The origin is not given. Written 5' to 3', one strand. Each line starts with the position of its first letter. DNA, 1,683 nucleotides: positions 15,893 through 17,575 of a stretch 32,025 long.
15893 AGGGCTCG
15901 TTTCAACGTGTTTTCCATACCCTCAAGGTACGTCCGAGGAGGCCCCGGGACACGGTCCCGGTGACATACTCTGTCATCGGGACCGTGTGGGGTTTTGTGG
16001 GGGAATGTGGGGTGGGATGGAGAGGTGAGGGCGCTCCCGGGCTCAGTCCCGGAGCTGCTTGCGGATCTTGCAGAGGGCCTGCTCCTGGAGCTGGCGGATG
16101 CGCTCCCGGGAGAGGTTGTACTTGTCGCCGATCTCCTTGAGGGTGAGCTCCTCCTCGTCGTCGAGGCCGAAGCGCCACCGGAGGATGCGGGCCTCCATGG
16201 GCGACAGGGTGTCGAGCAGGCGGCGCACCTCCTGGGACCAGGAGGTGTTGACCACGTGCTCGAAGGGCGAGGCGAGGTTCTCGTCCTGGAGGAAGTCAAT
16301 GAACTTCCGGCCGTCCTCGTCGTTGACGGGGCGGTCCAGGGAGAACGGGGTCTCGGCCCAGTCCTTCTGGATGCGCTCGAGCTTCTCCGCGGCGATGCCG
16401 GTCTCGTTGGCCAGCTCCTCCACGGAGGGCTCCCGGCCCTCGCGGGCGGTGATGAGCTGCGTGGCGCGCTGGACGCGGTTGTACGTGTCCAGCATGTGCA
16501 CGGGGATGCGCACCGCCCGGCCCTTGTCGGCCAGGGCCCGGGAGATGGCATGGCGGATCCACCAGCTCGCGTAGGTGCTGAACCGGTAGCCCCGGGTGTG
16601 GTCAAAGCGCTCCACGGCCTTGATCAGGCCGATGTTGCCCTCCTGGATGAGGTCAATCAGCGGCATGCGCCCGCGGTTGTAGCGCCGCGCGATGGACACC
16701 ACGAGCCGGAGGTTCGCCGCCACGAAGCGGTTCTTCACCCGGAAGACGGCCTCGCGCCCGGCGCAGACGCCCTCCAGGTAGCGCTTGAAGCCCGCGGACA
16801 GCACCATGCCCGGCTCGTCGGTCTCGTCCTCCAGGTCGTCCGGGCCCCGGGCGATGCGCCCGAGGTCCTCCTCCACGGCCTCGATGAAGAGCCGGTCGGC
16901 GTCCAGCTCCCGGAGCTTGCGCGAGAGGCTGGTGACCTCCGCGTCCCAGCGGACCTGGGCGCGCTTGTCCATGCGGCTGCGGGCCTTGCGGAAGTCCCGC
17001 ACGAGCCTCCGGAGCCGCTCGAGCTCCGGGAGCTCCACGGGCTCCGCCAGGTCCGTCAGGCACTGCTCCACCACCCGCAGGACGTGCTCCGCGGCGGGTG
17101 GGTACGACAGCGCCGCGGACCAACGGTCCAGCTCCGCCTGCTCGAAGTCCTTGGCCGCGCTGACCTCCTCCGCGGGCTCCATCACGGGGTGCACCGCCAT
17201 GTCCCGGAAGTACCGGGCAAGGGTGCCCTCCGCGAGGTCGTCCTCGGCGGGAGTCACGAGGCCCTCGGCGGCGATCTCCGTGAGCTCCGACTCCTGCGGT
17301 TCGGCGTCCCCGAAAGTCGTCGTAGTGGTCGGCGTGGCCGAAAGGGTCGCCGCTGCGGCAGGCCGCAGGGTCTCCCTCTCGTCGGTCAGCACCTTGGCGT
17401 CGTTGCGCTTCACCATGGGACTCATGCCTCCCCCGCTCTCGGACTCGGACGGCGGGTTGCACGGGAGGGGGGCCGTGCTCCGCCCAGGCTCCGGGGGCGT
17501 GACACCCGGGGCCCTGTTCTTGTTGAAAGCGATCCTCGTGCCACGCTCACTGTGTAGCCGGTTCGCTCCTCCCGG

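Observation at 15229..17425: Sigma-70 factor gene followed on the same strand by a WYL-domain regulator with a palindromic candidate operator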

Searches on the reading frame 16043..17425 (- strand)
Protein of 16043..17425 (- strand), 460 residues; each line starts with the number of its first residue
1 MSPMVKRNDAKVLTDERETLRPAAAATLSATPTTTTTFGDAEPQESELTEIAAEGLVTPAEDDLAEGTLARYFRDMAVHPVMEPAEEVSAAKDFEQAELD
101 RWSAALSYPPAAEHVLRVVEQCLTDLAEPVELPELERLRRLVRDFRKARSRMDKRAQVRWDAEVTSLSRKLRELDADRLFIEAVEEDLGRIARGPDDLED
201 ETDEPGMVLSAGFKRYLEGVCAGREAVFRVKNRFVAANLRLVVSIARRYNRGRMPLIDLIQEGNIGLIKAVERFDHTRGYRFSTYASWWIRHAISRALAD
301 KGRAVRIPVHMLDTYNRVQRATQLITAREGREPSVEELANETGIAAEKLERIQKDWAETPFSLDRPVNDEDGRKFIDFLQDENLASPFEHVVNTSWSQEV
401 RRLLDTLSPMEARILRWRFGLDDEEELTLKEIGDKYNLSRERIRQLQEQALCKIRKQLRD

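Call 5: search_protein_families(library=pfam, proteins=[window:16043-17425:-], max_evalue=0.01)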
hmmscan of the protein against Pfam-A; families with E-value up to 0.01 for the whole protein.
window:16043-17425:- (460 aa): 4 families
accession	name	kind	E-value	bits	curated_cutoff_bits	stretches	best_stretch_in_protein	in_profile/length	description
PF04542.20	Sigma70_r2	-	1.4e-21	76.4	24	1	235-303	2-70/71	Sigma-70 region 2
PF04545.22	Sigma70_r4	-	7e-17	61.1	24.1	1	403-456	1-50/50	Sigma-70, region 4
PF04539.22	Sigma70_r3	-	5.1e-15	55.8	25.3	1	315-390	3-77/78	Sigma-70 region 3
PF13413.12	HTH_25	-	0.0083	16.4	24.6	0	324-356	2-34/62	Helix-turn-helix domain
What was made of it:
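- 16043..17416 (-): RpoD-like sigma-70 family gene (457 aa). It has regions 1.2-like, an inserted non-conserved region, and regions 2, 3 and 4. Family signatures are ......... and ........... Pfam r2/r3/r4 (call 5).
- Checked: Sigma: 16043-17425 gives Pfam Sigma70_r2, r3 and r4 (E 1e-21, 5e-15 and 7e-17; call 5).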

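Call 19: find_homologous_proteins(query=window:16043-17425:-, max_evalue=1e-30)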
Query window:16043-17425:- (460 aa): 7994 proteins with E <= 1e-30 among 8000 candidates; the best 120 are listed.
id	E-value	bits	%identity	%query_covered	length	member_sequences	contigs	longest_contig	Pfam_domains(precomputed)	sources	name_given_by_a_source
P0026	1.5e-296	1001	100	99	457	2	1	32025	PF04545.23,PF04542.21,PF04539.23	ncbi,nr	ncbi:MAG: sigma-70 family RNA polymerase sigma factor [Deltaproteobacteria bacterium]|nr:sigma-70 fa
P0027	1.9e-220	750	75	99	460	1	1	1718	PF04545.23,PF04542.21,PF04539.23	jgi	-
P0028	2.6e-220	750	75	100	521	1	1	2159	PF04545.23,PF04542.21,PF04539.23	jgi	-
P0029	1.1e-217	741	75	99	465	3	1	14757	PF04545.23,PF04542.21,PF04539.23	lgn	-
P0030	3.3e-209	713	72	99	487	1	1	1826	PF04545.23,PF04542.21,PF04539.23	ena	-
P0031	5.6e-206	703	70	99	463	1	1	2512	PF04545.23,PF04542.21,PF04539.23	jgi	-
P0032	4.5e-204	696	74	92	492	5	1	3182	PF04545.23,PF04542.21,PF04539.23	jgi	-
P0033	9.3e-204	695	71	99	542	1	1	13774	PF04545.23,PF04542.21,PF04539.23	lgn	-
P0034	1.3e-203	695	70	99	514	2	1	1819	PF04545.23,PF04542.21,PF04539.23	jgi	-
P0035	2.3e-202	691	69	99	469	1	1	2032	PF04545.23,PF04542.21,PF04539.23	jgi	jgi:RNA polymerase primary sigma factor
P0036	5.4e-202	689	70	100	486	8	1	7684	PF04545.23,PF04542.21,PF04539.23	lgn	-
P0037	6.1e-202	689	70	99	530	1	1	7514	PF04545.23,PF04542.21,PF04539.23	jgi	jgi:RNA polymerase primary sigma factor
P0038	4.0e-200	683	70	100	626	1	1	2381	PF04545.23,PF04542.21,PF04539.23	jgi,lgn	-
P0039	5.9e-200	683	68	99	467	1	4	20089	PF04545.23,PF04542.21,PF04539.23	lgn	-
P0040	1.8e-199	681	70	99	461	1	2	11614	PF04545.23,PF04542.21,PF04539.23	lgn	-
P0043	3.5e-194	664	68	99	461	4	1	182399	PF04545.23,PF04542.21,PF04539.23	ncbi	ncbi:MAG: sigma-70 family RNA polymerase sigma factor [Polyangiales bacterium]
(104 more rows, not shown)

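Call 20: find_encoding_contigs(protein=P0029, flank=6000, max_places=2)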
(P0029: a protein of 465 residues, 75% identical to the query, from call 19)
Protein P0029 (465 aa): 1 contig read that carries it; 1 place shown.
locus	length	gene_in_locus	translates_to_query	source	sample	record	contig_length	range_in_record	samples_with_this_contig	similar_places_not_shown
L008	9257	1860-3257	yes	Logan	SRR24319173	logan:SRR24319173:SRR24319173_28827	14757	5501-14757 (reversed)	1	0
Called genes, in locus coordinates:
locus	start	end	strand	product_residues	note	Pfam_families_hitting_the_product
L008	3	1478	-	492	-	?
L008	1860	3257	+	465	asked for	PF04542:Sigma70_r2, PF04539:Sigma70_r3, PF04545:Sigma70_r4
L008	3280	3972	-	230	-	-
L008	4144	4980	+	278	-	-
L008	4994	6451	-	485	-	PF02113:Peptidase_S13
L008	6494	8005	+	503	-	PF00496:SBP_bac_5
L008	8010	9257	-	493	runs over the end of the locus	PF00069:Pkinase, PF01636:APH (faint), PF07714:PK_Tyr_Ser-Thr, PF06293:Kdo (weak)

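Call 21: find_encoding_contigs(protein=P0033, flank=6000, max_places=2)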
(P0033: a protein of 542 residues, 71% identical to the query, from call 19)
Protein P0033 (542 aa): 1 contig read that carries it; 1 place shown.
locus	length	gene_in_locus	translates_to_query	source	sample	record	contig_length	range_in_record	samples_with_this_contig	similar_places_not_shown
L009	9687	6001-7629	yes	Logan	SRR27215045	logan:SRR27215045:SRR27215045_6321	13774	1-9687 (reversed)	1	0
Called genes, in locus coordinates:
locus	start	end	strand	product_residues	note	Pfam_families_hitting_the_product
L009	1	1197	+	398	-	PF00350:Dynamin_N (faint), PF01926:MMR_HSR1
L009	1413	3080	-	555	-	PF12704:MacB_PCD, PF02687:FtsX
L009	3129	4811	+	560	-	-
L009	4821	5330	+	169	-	-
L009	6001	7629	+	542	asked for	PF04542:Sigma70_r2, PF04539:Sigma70_r3, PF04545:Sigma70_r4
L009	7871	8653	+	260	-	PF08220:HTH_DeoR (weak), PF19187:HTH_PafC (weak), PF13280:WYL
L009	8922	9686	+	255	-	?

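Call 22: find_encoding_contigs(protein=P0039, flank=6000, max_places=2)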
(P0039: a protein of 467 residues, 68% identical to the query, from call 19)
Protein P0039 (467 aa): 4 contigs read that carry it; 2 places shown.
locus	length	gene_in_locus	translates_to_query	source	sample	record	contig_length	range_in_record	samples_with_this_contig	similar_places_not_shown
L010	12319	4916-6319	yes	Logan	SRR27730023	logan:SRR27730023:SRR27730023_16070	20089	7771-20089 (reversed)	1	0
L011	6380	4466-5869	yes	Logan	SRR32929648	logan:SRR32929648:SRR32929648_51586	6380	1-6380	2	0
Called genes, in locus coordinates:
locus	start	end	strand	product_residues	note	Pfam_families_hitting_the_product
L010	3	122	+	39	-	?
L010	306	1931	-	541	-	PF12704:MacB_PCD, PF02687:FtsX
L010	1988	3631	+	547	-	-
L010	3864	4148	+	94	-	-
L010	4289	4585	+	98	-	-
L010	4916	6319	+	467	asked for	PF04542:Sigma70_r2, PF04539:Sigma70_r3, PF04545:Sigma70_r4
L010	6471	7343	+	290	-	PF19187:HTH_PafC (faint), PF08220:HTH_DeoR (weak), PF13280:WYL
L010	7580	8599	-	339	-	-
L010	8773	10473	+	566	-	PF00496:SBP_bac_5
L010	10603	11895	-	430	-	PF02844:GARS_N, PF01071:GARS_A, PF02655:ATP-grasp_3 (weak), PF02786:CPSase_L_D2 (faint), PF08442:ATP-grasp_2 (weak), PF02843:GARS_C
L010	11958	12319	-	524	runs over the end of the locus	PF02142:MGS, PF01808:AICARFT_IMPCHas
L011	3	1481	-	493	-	?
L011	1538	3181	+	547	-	-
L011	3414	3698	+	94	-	-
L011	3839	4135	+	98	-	-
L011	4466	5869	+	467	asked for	PF04542:Sigma70_r2, PF04539:Sigma70_r3, PF04545:Sigma70_r4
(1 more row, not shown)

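Call 23: find_encoding_contigs(protein=P0043, flank=6000, max_places=2)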
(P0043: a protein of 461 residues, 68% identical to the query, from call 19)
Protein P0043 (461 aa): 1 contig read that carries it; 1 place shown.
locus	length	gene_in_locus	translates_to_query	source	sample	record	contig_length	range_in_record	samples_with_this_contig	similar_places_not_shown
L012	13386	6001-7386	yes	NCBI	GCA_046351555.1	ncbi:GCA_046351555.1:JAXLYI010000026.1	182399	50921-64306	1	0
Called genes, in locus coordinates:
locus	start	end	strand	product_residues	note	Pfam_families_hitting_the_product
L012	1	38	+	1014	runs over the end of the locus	PF08308:PEGA, PF13620:CarboxypepD_reg (faint), PF08308:PEGA, PF07715:Plug, PF00593:TonB_dep_Rec_b-barrel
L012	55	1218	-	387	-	PF09924:LPG_synthase_C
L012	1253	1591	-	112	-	-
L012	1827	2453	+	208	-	-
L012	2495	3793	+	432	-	PF05222:AlaDh_PNT_N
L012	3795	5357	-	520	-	PF12704:MacB_PCD, PF02687:FtsX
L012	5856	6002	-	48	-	-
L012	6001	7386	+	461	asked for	PF04542:Sigma70_r2, PF04539:Sigma70_r3, PF04545:Sigma70_r4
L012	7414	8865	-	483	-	PF00496:SBP_bac_5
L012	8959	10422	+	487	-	PF02113:Peptidase_S13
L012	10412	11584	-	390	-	PF03109:ABC1 (faint), PF00069:Pkinase, PF01636:APH (faint), PF07714:PK_Tyr_Ser-Thr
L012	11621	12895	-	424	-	PF02844:GARS_N, PF01071:GARS_A, PF02843:GARS_C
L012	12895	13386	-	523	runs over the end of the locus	PF02142:MGS, PF01808:AICARFT_IMPCHas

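Call 28: search_protein_families(library=ncbifam, proteins=[window:16043-17425:-], max_evalue=0.001)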
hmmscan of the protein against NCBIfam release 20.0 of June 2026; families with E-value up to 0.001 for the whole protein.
window:16043-17425:- (460 aa): 49 families (the best 25 are shown)
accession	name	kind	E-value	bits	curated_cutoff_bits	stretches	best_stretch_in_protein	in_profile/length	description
NF004208.0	PRK05658.1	equivalog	4.3e-91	306.8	555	1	152-456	315-618/631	RNA polymerase sigma factor RpoD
TIGR02997.1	Sig70-cyanoRpoD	subfamily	2.1e-82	276.8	384.5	1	70-455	4-298/298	RNA polymerase sigma factor, RpoD/SigA family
TIGR02393.1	RpoD_Cterm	equivalog_domain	3.9e-81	272.1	354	1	231-458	2-228/238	RNA polymerase sigma factor RpoD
NF041931.2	MzaA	equivalog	1.4e-78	265.4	800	1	225-459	471-706/726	MZA anti-phage system associated sigma-70 family RNA polymerase sigma factor MzaA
NF006666.0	PRK09210.1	equivalog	4.9e-76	256.4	572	1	230-459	133-361/370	RNA polymerase sigma factor RpoD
NF004561.0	PRK05901.1-3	equivalog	8.3e-75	252.9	582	1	229-457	299-526/537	RNA polymerase sigma factor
NF005920.0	PRK07921.1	subfamily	9.6e-75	251.6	464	1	229-457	90-317/328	RNA polymerase sigma factor SigB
NF004560.0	PRK05901.1-1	equivalog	7e-73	246.5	711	1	201-457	253-505/516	RNA polymerase sigma factor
NF005643.0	PRK07406.1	equivalog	4.6e-72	243.3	500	1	198-458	133-387/397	RNA polymerase sigma factor RpoD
TIGR02394.1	rpoS_proteo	equivalog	3.2e-71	240.1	378.7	1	228-459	45-275/285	RNA polymerase sigma factor RpoS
NF004562.0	PRK05901.1-4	equivalog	1.6e-67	228.3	779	1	230-459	317-545/571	RNA polymerase sigma factor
NF004207.0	PRK05657.1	equivalog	3.8e-66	223.7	394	1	228-459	88-318/329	RNA polymerase sigma factor RpoS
NF005642.0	PRK07405.1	subfamily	2.7e-65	220.7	524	1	230-457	83-308/318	RNA polymerase sigma factor SigD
NF004615.0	PRK05949.1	subfamily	7.5e-63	212.4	530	1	229-457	91-317/327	RNA polymerase sigma factor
NF004564.0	PRK05901.2-2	equivalog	2.7e-62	211.1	617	1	232-459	251-484/500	RNA polymerase sigma factor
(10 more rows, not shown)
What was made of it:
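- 16043..17416 (-): It scores below every NCBIfam RpoD/RpoS cut-off (call 28).
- On Primary (group 1) sigma factor RpoD/SigA: TIGR02997 scores 277 against 384.5 (call 28).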

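Call 29: search_solved_structures(query=window:16043-17425:-, max_evalue=1e-20)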
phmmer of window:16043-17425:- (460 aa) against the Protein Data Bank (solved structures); distinct sequences matched with E-value up to 1e-20: 61 (the best 60 are shown).
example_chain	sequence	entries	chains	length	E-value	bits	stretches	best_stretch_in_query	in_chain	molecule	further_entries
7kif_F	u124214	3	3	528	8.8e-66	225.8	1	145-457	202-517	RNA polymerase sigma factor SigA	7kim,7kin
5uh5_F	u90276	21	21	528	8.8e-66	225.8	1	145-457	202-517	RNA polymerase sigma factor SigA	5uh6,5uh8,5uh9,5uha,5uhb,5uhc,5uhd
6bzo_F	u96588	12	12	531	9.7e-66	225.6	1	145-457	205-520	RNA polymerase sigma factor SigA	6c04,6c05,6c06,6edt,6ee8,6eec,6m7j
9e7v_F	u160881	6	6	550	9.9e-66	225.6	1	144-457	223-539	RNA polymerase sigma factor SigA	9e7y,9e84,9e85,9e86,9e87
7ye1_F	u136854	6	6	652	3.9e-65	223.6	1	204-456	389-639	RNA polymerase sigma factor RpoD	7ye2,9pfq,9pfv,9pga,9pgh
7ckq_F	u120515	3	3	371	1e-64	222.3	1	229-457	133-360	RNA polymerase sigma factor SigA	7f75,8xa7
8x6f_E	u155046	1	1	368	3.6e-64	220.5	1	230-457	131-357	RNA polymerase sigma factor SigA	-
7xya_F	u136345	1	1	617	1.3e-63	218.7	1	182-457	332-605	RNA polymerase sigma factor RpoD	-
8dy7_F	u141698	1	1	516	2.2e-63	217.9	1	211-457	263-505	RNA polymerase sigma factor SigA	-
8dy9_F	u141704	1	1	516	2.2e-63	217.9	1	211-457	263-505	RNA polymerase sigma factor SigA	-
7l7b_F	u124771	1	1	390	2.2e-63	217.8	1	230-457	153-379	RNA polymerase sigma factor SigA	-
9gdo_F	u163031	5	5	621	2.5e-63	217.7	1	174-457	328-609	RNA polymerase sigma factor RpoD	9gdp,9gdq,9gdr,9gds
8k60_F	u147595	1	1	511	2.5e-63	217.7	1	213-457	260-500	RNA polymerase principal sigma factor HrdB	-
5tw1_F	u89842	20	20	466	2.7e-63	217.6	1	129-457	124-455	RNA polymerase sigma factor SigA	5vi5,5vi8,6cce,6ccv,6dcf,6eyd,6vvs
7vpz_F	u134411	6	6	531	2.8e-63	217.5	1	213-457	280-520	RNA polymerase principal sigma factor HrdB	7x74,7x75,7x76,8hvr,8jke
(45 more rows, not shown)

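Call 46: search_protein_families(library=padloc, proteins=[window:16043-17425:-], max_evalue=0.001)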
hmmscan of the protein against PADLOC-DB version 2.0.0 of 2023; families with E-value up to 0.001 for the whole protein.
window:16043-17425:- (460 aa): 1 family
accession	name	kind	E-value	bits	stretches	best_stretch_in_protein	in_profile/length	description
PDLC02203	MzaA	-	1.2e-49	167.2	1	232-459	432-660/683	-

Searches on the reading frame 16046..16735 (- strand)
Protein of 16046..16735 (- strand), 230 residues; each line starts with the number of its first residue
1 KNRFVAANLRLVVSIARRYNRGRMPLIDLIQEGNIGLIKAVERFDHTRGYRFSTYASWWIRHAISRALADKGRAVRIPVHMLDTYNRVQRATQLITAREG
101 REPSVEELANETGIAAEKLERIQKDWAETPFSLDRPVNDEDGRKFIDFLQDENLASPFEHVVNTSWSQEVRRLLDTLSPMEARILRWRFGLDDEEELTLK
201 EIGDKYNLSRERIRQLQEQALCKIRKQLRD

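Call 62: search_solved_structures(query=window:16046-16735:-, max_evalue=1e-40, show_alignments=3)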
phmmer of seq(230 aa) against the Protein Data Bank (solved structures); distinct sequences matched with E-value up to 1e-40: 53.
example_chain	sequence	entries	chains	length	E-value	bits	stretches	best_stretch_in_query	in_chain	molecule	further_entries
7ckq_F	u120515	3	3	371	4.5e-65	222.4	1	1-227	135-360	RNA polymerase sigma factor SigA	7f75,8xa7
8x6f_E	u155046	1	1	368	6.9e-65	221.8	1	1-227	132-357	RNA polymerase sigma factor SigA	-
5uh5_F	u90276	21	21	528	1.6e-64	220.6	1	1-227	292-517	RNA polymerase sigma factor SigA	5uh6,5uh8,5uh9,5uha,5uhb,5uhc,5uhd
7kif_F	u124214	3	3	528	1.6e-64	220.6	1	1-227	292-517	RNA polymerase sigma factor SigA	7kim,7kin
6bzo_F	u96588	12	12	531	1.6e-64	220.6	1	1-227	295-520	RNA polymerase sigma factor SigA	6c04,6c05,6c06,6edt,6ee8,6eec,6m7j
9e7v_F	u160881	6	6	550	1.8e-64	220.5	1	1-227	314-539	RNA polymerase sigma factor SigA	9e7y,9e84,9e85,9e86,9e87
7ye1_F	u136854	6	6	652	4.6e-64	219.1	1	2-226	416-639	RNA polymerase sigma factor RpoD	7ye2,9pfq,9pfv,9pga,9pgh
5tw1_F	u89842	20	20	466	4.9e-64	219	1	1-227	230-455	RNA polymerase sigma factor SigA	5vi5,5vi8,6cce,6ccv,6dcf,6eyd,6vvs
7l7b_F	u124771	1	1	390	8e-64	218.3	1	1-227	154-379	RNA polymerase sigma factor SigA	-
7xya_F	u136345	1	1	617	2.4e-63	216.8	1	2-227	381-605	RNA polymerase sigma factor RpoD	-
9gdo_F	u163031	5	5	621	2.9e-63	216.5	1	2-227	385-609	RNA polymerase sigma factor RpoD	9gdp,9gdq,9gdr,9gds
8dy9_F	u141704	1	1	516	5.6e-63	215.6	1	1-227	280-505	RNA polymerase sigma factor SigA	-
8dy7_F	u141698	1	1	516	5.6e-63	215.6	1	1-227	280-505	RNA polymerase sigma factor SigA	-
8k60_F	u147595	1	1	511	5.9e-63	215.5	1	1-227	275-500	RNA polymerase principal sigma factor HrdB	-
7vpd_F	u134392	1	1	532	6.4e-63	215.4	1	1-227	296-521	RNA polymerase sigma factor SigA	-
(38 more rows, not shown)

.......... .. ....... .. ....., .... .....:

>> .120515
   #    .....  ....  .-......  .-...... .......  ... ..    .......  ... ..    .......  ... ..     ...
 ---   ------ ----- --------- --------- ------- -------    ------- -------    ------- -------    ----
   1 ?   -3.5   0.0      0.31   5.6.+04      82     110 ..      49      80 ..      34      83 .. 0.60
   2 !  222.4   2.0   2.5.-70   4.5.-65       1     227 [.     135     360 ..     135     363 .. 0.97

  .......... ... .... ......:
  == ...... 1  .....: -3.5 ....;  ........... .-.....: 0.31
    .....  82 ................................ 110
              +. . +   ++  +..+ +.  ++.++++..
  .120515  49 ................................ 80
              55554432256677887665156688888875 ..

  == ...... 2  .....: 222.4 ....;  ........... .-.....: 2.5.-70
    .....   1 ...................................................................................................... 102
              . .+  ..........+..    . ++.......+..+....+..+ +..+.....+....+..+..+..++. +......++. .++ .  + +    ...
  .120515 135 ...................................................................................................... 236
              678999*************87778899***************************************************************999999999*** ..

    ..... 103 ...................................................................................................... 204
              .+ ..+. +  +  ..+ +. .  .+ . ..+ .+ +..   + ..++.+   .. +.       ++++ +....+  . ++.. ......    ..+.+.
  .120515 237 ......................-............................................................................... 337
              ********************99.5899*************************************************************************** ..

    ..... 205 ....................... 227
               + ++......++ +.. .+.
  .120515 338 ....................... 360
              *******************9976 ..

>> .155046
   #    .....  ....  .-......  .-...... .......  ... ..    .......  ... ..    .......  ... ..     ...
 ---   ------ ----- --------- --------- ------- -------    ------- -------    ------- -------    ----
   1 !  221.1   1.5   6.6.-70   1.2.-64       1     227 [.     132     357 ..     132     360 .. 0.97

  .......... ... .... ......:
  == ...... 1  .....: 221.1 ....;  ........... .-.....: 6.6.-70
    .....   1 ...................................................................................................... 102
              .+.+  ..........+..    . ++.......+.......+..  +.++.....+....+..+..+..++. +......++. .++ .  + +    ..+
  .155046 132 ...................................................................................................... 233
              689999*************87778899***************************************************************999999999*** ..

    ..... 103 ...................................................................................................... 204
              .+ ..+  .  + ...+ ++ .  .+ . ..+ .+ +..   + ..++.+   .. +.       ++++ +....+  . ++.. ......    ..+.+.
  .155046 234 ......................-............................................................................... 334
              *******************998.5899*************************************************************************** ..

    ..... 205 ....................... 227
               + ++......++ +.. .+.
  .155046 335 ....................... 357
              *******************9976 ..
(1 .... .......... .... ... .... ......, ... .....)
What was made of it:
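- Closest known: Group 1 and group 2 sigma factors. Same: The match to primary sigmas is about 220 bits, and the -35-reading SRERIRQ motif is kept (call 62).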
